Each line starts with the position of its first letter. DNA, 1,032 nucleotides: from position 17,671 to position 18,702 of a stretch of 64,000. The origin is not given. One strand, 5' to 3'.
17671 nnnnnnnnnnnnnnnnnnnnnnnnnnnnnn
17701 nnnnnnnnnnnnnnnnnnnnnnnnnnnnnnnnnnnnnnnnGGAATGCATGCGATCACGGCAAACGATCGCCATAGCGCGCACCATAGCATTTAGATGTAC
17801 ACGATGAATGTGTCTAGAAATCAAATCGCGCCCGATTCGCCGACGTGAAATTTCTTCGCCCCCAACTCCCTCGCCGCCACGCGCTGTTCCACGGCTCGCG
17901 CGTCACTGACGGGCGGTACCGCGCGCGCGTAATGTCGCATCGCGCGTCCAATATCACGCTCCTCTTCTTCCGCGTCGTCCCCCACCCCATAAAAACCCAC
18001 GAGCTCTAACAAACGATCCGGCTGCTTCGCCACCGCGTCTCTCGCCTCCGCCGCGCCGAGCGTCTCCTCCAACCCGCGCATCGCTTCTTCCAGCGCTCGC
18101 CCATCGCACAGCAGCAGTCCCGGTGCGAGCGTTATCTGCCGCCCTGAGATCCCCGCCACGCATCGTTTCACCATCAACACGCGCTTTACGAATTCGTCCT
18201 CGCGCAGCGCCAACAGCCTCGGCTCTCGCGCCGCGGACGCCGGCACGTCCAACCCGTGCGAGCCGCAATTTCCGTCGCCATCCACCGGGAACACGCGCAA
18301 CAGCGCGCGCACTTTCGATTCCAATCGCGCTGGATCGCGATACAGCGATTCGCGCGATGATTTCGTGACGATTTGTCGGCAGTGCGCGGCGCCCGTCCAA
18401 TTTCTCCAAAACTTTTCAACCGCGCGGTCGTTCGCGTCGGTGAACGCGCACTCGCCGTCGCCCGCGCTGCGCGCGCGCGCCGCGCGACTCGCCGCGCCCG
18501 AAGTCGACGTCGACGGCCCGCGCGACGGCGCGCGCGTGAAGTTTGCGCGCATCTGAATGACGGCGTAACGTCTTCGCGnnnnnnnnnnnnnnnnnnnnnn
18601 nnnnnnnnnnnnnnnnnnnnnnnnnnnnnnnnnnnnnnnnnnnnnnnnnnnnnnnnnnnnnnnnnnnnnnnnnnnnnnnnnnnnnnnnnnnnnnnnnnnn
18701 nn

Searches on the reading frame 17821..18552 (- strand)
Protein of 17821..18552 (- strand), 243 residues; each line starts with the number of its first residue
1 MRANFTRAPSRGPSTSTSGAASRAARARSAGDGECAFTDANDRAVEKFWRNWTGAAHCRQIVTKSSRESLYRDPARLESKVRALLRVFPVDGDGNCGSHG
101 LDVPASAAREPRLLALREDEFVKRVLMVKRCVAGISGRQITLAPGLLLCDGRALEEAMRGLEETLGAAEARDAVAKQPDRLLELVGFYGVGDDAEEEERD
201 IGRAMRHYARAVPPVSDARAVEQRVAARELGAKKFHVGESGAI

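Call 26: find_encoding_contigs(protein=window:17821-18552:-, flank=10000, max_places=10)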
Protein window:17821-18552:- (243 aa): 23 contigs read that carry it; 10 places shown.
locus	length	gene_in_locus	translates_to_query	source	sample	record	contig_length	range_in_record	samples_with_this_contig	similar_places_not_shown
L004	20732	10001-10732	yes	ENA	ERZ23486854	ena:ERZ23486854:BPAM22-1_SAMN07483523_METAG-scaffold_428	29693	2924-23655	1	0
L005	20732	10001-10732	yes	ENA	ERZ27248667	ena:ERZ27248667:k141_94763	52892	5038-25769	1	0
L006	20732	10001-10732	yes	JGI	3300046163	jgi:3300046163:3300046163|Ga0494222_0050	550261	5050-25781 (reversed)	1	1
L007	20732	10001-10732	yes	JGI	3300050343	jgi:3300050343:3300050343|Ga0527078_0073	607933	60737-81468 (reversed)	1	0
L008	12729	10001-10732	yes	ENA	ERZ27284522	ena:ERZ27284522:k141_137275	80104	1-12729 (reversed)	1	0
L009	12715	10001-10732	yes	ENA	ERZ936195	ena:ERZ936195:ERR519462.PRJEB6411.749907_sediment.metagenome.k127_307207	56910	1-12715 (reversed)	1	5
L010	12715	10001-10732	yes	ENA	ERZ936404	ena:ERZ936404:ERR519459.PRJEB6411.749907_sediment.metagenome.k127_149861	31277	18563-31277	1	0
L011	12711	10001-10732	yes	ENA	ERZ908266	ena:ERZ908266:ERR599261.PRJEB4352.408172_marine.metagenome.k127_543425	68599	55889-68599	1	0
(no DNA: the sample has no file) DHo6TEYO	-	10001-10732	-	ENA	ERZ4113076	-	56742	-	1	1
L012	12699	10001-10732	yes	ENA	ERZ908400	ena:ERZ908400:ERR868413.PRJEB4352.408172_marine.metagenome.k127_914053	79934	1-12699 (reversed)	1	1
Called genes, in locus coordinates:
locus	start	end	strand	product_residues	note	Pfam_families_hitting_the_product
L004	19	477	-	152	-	-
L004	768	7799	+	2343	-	PF08082:PRO8NT, PF08083:PROCN, PF10598:RRM_4, PF10597:U5_2-snRNA_bdg, PF10596:U6-snRNA_bdg, PF12134:PRP8_domainIV, PF01398:JAB, PF08084:PROCT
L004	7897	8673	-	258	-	PF01981:PTH2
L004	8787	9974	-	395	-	-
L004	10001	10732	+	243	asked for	-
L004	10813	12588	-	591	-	PF00686:CBM_20 (weak)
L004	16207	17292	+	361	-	-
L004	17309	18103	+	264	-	PF12706:Lactamase_B_2 (weak)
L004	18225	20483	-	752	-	PF08144:CPL (faint), PF22493:PUF_NOP9 (faint), PF00806:PUF (faint)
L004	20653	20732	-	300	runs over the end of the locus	PF00571:CBS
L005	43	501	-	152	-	-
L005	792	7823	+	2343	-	PF08082:PRO8NT, PF08083:PROCN, PF10598:RRM_4, PF10597:U5_2-snRNA_bdg, PF10596:U6-snRNA_bdg, PF12134:PRP8_domainIV, PF01398:JAB, PF08084:PROCT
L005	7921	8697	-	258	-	PF01981:PTH2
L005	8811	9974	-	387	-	-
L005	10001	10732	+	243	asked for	-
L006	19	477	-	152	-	-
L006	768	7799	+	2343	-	PF08082:PRO8NT, PF08083:PROCN, PF10598:RRM_4, PF10597:U5_2-snRNA_bdg, PF10596:U6-snRNA_bdg, PF12134:PRP8_domainIV, PF01398:JAB, PF08084:PROCT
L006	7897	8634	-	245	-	PF01981:PTH2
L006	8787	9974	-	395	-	-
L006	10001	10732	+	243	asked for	-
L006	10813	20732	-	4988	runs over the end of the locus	?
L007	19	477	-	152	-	-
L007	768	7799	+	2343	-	PF08082:PRO8NT, PF08083:PROCN, PF10598:RRM_4, PF10597:U5_2-snRNA_bdg, PF10596:U6-snRNA_bdg, PF12134:PRP8_domainIV, PF01398:JAB, PF08084:PROCT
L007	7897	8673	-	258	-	PF01981:PTH2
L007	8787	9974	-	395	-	-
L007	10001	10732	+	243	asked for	-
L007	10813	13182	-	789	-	PF07239:OpcA (faint), PF00686:CBM_20 (weak)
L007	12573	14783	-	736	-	-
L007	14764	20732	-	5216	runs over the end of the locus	-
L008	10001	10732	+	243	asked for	-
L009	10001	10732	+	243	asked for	-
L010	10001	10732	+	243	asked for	-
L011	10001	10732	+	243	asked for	-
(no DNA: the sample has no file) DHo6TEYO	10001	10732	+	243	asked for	-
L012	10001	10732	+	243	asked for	-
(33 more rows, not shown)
